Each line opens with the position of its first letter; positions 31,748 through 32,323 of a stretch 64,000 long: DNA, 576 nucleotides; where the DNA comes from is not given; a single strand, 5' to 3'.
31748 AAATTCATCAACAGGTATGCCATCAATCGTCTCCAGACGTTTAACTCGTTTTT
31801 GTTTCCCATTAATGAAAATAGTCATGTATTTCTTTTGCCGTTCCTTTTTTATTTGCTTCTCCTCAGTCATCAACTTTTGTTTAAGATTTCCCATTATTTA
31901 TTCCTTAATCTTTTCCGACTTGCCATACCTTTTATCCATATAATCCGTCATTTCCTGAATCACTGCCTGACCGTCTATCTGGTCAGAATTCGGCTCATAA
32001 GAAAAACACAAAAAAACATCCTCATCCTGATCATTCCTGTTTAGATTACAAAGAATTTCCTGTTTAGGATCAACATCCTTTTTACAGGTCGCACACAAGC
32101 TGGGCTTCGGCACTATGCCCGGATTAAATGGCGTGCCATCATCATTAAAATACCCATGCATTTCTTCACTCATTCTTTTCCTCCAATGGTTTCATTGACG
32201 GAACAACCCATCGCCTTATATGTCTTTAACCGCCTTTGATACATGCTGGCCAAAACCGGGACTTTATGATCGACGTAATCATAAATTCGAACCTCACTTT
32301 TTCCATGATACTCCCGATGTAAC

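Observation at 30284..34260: Six-gene minus-strand operon: AEP primase-polymerase::SF2 helicase, three small proteins, a DGQHR/ParB-like protein and a SEC-C Cys-rich protein, flanked by IS91 and IS3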

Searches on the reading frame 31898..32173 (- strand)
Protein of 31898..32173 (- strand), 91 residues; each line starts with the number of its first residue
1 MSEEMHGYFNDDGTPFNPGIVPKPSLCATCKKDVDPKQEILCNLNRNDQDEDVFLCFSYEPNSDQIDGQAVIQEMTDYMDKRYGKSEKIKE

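Call 3: search_protein_families(library=pfam, proteins=[window:31898-32173:-], max_evalue=0.1)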
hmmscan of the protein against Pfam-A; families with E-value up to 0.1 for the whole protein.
window:31898-32173:- (91 aa): 0 families

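Call 4: search_protein_families(library=ncbifam, proteins=[window:31898-32173:-], max_evalue=0.1)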
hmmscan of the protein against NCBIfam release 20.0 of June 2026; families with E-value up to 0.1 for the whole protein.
window:31898-32173:- (91 aa): 0 families

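Call 5: search_protein_families(library=padloc, proteins=[window:31898-32173:-], max_evalue=0.1)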
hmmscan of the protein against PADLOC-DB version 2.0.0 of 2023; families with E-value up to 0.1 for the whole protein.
window:31898-32173:- (91 aa): 0 families

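Call 7: search_protein_families(library=phrogs, proteins=[window:31898-32173:-], max_evalue=0.1)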
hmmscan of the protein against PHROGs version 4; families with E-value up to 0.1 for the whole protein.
window:31898-32173:- (91 aa): 1 family
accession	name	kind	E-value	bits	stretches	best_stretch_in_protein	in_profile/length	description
phrog_23937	-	unknown function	0.062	14.3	1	19-40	23-44/63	-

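Call 53: find_related_loci(query=window:31898-32173:-, collection=viral_contigs, flank=6000)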
Query window:31898-32173:- (91 aa) in viral_contigs; peptide patterns used: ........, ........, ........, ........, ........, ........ (x = any residue, [..] = any of these).
20 stretches matched a pattern, but none encodes a relative of the query by tblastn (E <= 1e-3).

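Call 76: search_protein_representatives(protein=window:31901-32173:-)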
Query: 91 residues. Proteins with E-value up to 0.001 (for the whole library): 228; up to 1e-10: 40; up to 1e-30: 0. The best 150 are listed.
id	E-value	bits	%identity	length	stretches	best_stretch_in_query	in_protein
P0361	5.8e-23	96.9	59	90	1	8-86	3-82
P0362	4.4e-18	81.3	50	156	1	8-85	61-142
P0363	1.4e-17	79.7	51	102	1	4-78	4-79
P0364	1.4e-17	79.6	65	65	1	5-61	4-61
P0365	1.3e-16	76.6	60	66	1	22-78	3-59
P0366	2.4e-16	75.8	57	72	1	4-63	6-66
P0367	2.0e-15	72.8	48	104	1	4-85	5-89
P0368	2.8e-15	72.3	57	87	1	2-62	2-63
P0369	4.1e-15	71.8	58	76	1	7-63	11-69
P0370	7.6e-15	70.9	56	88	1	6-68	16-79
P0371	8.1e-15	70.8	73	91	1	1-44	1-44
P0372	2.3e-14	69.4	50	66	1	1-62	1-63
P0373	2.9e-14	69.0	58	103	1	1-60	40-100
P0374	3.6e-14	68.8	53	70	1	5-62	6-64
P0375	6.3e-14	68.0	75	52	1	48-87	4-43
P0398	7.8e-11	58.1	56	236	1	4-60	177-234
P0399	8.0e-11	58.1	60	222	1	6-62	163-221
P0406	2.0e-10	56.8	52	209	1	6-61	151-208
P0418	1.4e-09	54.1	53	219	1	3-60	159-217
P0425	2.3e-09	53.4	50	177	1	8-61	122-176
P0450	3.8e-08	49.5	47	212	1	4-60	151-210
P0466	1.6e-07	47.5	53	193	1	3-59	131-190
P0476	2.9e-07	46.6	48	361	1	2-62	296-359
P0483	5.1e-07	45.9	49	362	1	3-59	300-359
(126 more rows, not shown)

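Call 78: search_protein_families(library=pfam, proteins=[P0398, P0399, P0406, P0418, P0476, P0483, P0425, P0450, P0466, P0362], max_evalue=0.01)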
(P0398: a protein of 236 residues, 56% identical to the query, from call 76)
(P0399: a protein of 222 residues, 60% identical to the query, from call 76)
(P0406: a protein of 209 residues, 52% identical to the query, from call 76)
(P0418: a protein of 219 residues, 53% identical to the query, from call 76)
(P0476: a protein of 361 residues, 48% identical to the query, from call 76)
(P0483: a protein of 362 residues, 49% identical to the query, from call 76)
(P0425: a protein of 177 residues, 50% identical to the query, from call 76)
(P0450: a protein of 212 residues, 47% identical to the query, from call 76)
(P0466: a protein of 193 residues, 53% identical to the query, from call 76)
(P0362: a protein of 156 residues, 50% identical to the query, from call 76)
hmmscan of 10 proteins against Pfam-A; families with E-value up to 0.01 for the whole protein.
P0398 (236 aa): 1 family
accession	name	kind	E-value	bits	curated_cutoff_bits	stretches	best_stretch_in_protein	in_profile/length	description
PF22016.2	DUF6933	-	2e-32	112.6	27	1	2-149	7-152/157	Domain of unknown function (DUF6933)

P0399 (222 aa): 1 family
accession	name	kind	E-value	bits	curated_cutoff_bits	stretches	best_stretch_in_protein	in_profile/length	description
PF03682.18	UPF0158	-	2.8e-13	50.6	21.1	1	60-160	42-143/157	Uncharacterised protein family (UPF0158)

P0406 (209 aa): 1 family
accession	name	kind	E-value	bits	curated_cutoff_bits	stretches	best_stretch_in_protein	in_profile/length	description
PF03682.18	UPF0158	-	2.5e-11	44.3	21.1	1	39-137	34-137/157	Uncharacterised protein family (UPF0158)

P0418 (219 aa): 1 family
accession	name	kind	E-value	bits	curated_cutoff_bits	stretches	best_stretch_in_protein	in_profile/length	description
PF18765.7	Polbeta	-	0.0062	17.1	26.9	0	20-81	9-73/93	Polymerase beta, Nucleotidyltransferase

P0476 (361 aa): 0 families

P0483 (362 aa): 0 families

P0425 (177 aa): 0 families

P0450 (212 aa): 0 families

P0466 (193 aa): 1 family
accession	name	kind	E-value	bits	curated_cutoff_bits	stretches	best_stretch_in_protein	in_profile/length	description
PF03682.18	UPF0158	-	1.6e-06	28.7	21.1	1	46-128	58-140/157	Uncharacterised protein family (UPF0158)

P0362 (156 aa): 0 families

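Call 101: search_protein_families(library=ncbifam, proteins=[P0361], max_evalue=0.001)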
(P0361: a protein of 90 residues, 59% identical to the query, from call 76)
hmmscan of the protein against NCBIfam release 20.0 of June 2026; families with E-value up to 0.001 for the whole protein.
P0361 (90 aa): 0 families
